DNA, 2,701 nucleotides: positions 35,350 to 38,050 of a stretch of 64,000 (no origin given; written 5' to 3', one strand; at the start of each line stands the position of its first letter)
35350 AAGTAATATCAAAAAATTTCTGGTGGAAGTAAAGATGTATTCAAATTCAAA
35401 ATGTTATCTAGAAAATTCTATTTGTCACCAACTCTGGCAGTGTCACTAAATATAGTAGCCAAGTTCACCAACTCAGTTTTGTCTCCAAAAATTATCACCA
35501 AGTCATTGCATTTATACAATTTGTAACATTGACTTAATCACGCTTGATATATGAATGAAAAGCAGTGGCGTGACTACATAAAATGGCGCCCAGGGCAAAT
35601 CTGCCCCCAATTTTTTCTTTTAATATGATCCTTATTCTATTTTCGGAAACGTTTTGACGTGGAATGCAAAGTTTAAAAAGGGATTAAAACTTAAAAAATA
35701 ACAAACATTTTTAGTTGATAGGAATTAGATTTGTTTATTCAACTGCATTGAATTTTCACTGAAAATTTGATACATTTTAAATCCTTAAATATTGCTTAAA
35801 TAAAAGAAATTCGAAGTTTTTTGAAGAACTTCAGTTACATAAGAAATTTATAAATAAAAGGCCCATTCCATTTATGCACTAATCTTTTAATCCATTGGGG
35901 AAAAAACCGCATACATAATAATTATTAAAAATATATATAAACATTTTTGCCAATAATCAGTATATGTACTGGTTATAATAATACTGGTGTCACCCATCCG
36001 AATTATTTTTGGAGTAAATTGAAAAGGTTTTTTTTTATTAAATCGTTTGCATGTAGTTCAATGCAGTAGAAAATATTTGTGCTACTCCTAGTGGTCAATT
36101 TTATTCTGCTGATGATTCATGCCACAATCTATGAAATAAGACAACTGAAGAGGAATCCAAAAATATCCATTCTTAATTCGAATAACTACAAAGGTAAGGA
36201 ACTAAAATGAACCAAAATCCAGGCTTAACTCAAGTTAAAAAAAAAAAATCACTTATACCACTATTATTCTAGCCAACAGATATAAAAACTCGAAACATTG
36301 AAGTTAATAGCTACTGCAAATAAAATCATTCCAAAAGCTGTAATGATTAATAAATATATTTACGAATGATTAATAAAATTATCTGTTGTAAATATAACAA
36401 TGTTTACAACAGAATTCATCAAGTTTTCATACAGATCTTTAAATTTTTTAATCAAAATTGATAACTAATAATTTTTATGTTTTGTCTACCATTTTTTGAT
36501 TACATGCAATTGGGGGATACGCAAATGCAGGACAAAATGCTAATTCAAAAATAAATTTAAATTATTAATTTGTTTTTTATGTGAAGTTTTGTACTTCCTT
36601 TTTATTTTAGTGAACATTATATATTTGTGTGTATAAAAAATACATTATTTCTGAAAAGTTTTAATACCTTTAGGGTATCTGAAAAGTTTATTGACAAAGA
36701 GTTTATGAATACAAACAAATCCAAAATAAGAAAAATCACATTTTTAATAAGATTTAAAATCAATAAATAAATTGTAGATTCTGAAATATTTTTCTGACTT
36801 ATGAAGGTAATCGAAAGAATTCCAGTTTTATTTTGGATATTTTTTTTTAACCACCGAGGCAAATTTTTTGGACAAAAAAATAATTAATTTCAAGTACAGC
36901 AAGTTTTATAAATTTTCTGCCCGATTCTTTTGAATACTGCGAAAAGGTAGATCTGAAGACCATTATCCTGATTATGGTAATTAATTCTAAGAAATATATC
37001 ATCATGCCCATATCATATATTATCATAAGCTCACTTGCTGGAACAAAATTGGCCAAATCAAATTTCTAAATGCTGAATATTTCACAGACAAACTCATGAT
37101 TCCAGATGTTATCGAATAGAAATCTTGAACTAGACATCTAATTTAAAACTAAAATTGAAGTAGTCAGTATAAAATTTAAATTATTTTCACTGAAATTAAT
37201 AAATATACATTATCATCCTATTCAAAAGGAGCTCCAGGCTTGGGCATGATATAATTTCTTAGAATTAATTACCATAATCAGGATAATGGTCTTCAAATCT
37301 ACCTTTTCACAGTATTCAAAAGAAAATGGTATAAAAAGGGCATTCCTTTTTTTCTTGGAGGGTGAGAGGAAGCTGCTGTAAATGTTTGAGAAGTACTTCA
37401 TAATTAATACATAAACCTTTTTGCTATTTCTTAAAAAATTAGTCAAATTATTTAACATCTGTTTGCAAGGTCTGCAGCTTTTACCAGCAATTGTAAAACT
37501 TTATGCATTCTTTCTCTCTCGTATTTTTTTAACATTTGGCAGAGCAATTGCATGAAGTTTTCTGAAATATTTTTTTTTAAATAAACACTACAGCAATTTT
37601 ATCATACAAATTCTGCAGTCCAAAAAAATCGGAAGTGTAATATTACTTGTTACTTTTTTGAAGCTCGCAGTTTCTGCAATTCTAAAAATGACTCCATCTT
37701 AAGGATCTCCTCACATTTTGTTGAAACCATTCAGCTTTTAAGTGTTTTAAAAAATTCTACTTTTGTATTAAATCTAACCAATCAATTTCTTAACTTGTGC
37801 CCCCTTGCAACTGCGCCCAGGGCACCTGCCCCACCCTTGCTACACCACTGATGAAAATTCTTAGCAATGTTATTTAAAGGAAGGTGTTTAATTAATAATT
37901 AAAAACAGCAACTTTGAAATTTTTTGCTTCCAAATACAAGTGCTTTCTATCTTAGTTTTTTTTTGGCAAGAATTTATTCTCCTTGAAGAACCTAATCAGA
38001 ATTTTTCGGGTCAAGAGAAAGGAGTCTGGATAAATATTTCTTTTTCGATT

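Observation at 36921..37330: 90-bp near-perfect inverted repeat inside a hAT-like element: hairpin-RNA or foldback candidate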

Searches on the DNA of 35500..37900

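Call 27: search_rna_families(source=window, start=35500, end=37900, threshold=evalue, max_evalue=1)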
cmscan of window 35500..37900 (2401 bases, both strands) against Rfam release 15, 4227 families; matches with E-value up to 1: 2.
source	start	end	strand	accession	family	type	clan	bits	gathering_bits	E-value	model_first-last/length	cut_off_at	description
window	36376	36416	-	RF04252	mir-8186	Gene; miRNA;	-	25.3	80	0.014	1-61/61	no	mir-8186 microRNA precursor family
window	36382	36413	+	RF04252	mir-8186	Gene; miRNA;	-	25.2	80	0.015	15-46/61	no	mir-8186 microRNA precursor family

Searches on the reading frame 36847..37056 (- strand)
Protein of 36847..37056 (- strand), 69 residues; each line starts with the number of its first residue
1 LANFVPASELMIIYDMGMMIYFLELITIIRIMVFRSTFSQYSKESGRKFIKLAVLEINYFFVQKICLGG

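Call 10: find_encoding_contigs(protein=window:36847-37056:-, flank=3000, max_places=10)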
Protein window:36847-37056:- (69 aa): no gene with exactly this product is on record in the collection.

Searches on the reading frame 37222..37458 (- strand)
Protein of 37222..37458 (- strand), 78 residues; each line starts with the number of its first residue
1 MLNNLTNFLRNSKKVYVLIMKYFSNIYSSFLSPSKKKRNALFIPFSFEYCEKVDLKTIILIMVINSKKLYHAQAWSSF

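Call 9: find_encoding_contigs(protein=window:37222-37458:-, flank=3000, max_places=10)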
Protein window:37222-37458:- (78 aa): no gene with exactly this product is on record in the collection.

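Call 39: search_protein_representatives(protein=window:37222-37458:-)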
Query: 78 residues. Proteins with E-value up to 0.001 (for the whole library): 1; up to 1e-10: 0; up to 1e-30: 0. The best 1 are listed.
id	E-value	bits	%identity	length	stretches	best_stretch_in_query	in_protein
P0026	4.0e-08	49.5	29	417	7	34-76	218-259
